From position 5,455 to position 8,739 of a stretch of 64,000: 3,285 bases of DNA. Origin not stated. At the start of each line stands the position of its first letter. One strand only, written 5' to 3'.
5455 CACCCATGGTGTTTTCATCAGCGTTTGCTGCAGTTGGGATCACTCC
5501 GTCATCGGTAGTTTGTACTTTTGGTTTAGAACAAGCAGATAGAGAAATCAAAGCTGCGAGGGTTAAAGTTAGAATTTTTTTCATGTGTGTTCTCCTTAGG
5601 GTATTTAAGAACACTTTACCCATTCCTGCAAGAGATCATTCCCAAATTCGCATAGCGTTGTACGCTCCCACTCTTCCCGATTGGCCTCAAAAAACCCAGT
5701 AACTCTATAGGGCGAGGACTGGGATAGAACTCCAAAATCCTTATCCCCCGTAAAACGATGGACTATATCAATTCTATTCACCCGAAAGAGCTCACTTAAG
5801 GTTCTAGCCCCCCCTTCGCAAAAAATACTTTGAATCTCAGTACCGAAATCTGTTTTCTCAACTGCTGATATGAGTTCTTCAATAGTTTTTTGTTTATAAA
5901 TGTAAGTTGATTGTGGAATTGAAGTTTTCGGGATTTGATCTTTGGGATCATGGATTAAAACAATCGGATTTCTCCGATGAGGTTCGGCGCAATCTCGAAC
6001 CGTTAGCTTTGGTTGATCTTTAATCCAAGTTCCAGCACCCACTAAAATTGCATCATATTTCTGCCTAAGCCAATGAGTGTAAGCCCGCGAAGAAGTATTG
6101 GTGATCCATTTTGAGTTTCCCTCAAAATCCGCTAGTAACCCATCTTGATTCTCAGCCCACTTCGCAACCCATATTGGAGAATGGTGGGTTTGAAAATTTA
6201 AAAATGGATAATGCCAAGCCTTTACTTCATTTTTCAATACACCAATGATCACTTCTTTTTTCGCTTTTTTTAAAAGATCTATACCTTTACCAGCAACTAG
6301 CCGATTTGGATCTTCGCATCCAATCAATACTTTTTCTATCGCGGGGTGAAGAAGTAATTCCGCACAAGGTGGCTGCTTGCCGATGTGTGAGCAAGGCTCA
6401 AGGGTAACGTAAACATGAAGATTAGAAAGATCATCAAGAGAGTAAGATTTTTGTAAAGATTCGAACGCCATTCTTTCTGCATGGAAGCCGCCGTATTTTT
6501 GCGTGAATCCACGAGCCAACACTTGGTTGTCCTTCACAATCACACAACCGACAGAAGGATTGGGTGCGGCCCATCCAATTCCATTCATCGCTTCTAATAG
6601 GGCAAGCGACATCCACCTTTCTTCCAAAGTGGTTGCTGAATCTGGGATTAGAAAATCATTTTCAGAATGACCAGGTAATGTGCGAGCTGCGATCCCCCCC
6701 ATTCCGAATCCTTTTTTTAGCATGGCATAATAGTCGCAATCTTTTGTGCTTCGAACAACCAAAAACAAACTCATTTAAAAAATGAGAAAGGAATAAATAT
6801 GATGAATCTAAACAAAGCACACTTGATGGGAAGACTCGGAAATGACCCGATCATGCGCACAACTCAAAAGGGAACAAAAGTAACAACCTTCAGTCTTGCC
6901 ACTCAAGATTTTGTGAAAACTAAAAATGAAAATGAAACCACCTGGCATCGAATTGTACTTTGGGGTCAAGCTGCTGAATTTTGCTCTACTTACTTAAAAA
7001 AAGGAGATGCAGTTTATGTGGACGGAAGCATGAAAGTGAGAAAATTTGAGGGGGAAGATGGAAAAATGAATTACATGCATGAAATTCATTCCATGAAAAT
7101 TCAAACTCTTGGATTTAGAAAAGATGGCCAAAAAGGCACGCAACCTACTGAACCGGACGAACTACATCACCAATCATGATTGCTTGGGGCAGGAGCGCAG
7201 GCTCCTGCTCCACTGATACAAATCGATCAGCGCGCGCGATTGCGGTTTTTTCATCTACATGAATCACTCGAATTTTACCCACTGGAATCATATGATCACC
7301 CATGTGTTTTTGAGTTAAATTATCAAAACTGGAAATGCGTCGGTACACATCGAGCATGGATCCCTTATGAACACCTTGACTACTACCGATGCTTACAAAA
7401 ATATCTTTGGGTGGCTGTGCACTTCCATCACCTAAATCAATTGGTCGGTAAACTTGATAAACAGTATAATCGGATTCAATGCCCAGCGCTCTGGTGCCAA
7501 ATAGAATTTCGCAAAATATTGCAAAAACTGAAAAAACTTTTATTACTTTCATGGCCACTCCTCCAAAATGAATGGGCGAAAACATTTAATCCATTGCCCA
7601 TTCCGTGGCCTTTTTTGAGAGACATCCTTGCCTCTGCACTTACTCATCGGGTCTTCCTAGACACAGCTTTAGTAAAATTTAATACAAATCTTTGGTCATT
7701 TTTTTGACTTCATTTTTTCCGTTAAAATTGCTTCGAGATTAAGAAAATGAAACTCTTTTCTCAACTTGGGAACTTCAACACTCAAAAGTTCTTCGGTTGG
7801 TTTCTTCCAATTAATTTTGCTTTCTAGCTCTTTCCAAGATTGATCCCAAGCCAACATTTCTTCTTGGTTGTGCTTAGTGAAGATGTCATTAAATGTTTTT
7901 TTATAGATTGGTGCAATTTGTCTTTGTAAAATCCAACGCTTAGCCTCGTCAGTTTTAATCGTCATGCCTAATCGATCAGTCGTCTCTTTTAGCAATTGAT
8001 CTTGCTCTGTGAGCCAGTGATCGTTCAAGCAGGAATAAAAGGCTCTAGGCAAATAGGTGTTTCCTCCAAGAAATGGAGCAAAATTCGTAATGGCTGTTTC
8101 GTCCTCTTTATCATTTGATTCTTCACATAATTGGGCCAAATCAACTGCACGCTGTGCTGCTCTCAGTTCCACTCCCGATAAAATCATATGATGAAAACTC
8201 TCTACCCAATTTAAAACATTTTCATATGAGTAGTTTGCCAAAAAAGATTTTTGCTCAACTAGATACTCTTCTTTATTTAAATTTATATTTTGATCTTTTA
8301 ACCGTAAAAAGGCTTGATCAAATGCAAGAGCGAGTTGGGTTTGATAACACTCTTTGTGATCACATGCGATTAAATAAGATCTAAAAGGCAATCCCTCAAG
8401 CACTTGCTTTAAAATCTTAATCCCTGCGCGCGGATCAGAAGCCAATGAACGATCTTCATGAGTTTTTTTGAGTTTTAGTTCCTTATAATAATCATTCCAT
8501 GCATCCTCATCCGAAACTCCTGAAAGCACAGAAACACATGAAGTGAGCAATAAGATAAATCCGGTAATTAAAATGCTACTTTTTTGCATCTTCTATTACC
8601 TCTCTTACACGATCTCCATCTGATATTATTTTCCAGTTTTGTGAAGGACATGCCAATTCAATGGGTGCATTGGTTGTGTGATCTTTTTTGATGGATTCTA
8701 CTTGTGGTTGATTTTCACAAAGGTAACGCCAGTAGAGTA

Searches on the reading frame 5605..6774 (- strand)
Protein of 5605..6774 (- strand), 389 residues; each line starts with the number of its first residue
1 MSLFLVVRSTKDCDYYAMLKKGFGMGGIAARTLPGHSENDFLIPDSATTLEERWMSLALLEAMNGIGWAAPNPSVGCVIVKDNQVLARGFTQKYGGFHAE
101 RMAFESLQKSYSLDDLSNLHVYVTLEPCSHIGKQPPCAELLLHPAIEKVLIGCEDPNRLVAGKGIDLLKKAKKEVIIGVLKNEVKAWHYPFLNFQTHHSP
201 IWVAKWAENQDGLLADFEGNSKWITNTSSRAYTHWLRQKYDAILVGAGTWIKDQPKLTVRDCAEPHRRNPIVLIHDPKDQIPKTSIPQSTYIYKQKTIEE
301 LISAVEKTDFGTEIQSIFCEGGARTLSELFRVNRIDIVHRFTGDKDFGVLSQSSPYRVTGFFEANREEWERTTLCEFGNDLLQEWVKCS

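Call 62: search_protein_families(library=pfam, proteins=[window:5605-6774:-], max_evalue=0.00001)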
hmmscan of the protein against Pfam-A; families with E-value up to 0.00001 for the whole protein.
window:5605-6774:- (389 aa): 4 families
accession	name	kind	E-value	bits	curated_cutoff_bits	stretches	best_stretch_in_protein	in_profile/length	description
PF01872.23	RibD_C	-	6.1e-16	59.3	24.1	1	206-348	7-166/197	RibD C-terminal domain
PF00383.29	dCMP_cyt_deam_1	-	1.7e-15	57.2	25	1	51-152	4-101/102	Cytidine and deoxycytidylate deaminase zinc-binding region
PF14437.12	MafB19-deam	-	2e-11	44.4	27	1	52-169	4-117/142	MafB19-like deaminase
PF18785.7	Inv-AAD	-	2.2e-07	31.2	26.5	1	80-175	7-114/129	Invertebrate-AID/APOBEC-deaminase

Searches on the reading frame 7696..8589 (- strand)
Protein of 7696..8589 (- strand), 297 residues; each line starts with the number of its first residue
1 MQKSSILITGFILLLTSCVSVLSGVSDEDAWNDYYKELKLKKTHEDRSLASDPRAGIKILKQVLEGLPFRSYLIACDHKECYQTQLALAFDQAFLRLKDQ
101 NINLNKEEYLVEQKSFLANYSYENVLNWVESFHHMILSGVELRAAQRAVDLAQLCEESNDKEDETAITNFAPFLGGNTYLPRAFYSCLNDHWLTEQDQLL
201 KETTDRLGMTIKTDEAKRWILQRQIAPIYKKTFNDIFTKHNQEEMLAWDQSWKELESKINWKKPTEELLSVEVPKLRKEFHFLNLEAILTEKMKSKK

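Call 62: search_protein_families(library=pfam, proteins=[window:7696-8589:-], max_evalue=0.00001)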
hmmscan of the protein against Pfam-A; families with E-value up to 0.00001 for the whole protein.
window:7696-8589:- (297 aa): 0 families

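Call 64: search_protein_families(library=pfam, proteins=[window:7696-8589:-], max_evalue=1)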
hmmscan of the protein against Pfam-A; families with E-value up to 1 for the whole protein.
window:7696-8589:- (297 aa): 1 family
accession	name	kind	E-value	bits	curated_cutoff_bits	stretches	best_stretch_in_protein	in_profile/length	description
PF08139.17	LPAM_1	-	0.29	12.1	20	1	1-18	1-17/18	Prokaryotic membrane lipoprotein lipid attachment site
